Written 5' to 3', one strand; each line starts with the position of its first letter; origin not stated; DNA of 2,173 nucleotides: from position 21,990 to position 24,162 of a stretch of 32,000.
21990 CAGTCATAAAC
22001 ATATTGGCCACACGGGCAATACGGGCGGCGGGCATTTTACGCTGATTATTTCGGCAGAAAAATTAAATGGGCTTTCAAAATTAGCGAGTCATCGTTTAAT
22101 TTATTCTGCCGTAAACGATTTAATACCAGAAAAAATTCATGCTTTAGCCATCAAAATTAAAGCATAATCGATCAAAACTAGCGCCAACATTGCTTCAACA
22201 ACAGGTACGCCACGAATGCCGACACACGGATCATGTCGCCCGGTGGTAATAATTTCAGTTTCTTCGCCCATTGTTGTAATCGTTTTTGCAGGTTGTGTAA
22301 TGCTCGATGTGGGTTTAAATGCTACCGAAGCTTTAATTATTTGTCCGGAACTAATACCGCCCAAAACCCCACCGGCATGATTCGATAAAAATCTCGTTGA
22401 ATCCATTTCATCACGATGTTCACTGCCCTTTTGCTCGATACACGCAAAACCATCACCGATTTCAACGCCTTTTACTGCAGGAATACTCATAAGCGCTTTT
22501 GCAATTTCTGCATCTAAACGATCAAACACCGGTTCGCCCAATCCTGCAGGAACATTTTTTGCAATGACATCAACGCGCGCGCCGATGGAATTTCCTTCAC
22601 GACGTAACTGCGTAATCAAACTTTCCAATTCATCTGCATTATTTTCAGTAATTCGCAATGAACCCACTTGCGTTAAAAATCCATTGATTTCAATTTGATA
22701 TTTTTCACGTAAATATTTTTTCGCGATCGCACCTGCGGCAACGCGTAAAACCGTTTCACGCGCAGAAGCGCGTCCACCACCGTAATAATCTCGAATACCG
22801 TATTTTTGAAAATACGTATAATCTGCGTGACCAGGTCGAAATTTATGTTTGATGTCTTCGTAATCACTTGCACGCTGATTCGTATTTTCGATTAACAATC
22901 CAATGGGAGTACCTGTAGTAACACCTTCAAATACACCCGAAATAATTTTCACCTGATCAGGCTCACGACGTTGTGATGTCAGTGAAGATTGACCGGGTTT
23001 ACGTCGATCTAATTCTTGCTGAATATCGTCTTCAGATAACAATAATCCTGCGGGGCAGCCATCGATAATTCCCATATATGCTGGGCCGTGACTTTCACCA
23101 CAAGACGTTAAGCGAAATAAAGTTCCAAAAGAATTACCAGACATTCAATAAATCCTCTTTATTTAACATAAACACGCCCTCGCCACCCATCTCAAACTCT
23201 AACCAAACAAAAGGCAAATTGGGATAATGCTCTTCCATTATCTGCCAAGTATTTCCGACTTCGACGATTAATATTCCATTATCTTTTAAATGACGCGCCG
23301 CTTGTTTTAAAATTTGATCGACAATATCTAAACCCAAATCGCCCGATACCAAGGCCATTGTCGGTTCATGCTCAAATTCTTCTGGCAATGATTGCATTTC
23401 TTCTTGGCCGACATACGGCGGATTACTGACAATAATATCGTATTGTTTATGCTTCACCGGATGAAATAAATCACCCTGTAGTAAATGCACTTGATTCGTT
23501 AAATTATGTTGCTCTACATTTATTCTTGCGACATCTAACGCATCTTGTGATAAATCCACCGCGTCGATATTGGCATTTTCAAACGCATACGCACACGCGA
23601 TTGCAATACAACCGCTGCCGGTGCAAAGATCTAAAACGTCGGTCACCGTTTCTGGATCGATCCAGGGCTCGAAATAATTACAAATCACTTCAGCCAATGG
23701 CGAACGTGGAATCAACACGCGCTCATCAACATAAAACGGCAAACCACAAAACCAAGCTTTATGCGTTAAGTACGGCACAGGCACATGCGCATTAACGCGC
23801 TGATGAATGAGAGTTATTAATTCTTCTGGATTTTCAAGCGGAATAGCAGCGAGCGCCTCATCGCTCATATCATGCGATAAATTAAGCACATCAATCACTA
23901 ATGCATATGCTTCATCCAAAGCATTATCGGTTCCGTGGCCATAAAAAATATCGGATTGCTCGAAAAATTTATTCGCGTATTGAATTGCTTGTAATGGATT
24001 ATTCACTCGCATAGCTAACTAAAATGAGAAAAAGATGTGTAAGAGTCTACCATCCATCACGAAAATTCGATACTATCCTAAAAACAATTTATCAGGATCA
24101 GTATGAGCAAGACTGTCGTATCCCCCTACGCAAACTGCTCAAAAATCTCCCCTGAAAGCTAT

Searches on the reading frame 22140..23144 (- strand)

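Call 15: search_protein_families(library=pfam, proteins=[window:22140-23144:-], max_evalue=0.01)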
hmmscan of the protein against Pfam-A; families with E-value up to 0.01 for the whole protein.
window:22140-23144:- (335 aa): 1 family
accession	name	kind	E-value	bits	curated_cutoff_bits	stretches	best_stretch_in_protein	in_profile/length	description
PF01264.26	Chorismate_synt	-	2.8e-131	437.5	27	1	10-329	1-327/327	Chorismate synthase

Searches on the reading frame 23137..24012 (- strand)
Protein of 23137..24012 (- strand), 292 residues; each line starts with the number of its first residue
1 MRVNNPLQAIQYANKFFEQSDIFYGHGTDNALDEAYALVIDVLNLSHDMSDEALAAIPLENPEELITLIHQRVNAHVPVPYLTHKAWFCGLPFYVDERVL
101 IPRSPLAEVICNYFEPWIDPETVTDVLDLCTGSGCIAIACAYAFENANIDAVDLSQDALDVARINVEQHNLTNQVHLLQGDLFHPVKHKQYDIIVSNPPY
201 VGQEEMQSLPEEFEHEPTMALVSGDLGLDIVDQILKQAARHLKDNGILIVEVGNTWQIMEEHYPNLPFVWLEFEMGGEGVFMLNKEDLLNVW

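Call 15: search_protein_families(library=pfam, proteins=[window:23137-24012:-], max_evalue=0.01)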
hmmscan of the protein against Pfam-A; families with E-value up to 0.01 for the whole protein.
window:23137-24012:- (292 aa): 14 families
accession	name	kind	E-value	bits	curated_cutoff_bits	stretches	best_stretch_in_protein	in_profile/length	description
PF05175.20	MTS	-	2.3e-20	73.4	23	1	123-213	32-122/170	Methyltransferase small domain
PF13847.12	Methyltransf_31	-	3.1e-12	46.8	27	1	124-254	5-113/145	Methyltransferase domain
PF13649.12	Methyltransf_25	-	3.9e-12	47.1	27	1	126-208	1-84/97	Methyltransferase domain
PF06325.19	PrmA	-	3e-10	40.5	22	1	124-197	163-233/296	Ribosomal protein L11 methyltransferase (PrmA)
PF08241.18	Methyltransf_11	-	3.2e-08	34.5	21.2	1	127-197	1-67/95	Methyltransferase domain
PF08242.18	Methyltransf_12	-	4.5e-08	34.2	30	1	127-197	1-72/98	Methyltransferase domain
PF07669.17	Eco57I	-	6.1e-07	30.1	25.3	1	167-256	48-138/171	Eco57I restriction-modification methylase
PF03602.21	Cons_hypoth95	-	1.1e-06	28.9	24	1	117-213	35-136/182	Conserved hypothetical protein 95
PF09445.16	Methyltransf_15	-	1.1e-06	28.8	22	1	125-204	3-85/165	RNA cap guanine-N2 methyltransferase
PF01170.24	UPF0020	-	7.5e-06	26.2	22.3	1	146-200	76-131/197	RMKL-like, methyltransferase domain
PF02384.22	N6_Mtase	-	7.5e-06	25.9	20.4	1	118-211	42-146/311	N-6 DNA Methylase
PF13489.12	Methyltransf_23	-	9.3e-06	25.9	27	1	120-256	20-123/164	Methyltransferase domain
PF12847.13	Methyltransf_18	-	0.00014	22.3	27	1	125-195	17-87/151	Methyltransferase domain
PF01209.24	Ubie_methyltran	-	0.00018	21.4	20.1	1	123-181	48-106/233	ubiE/COQ5 methyltransferase family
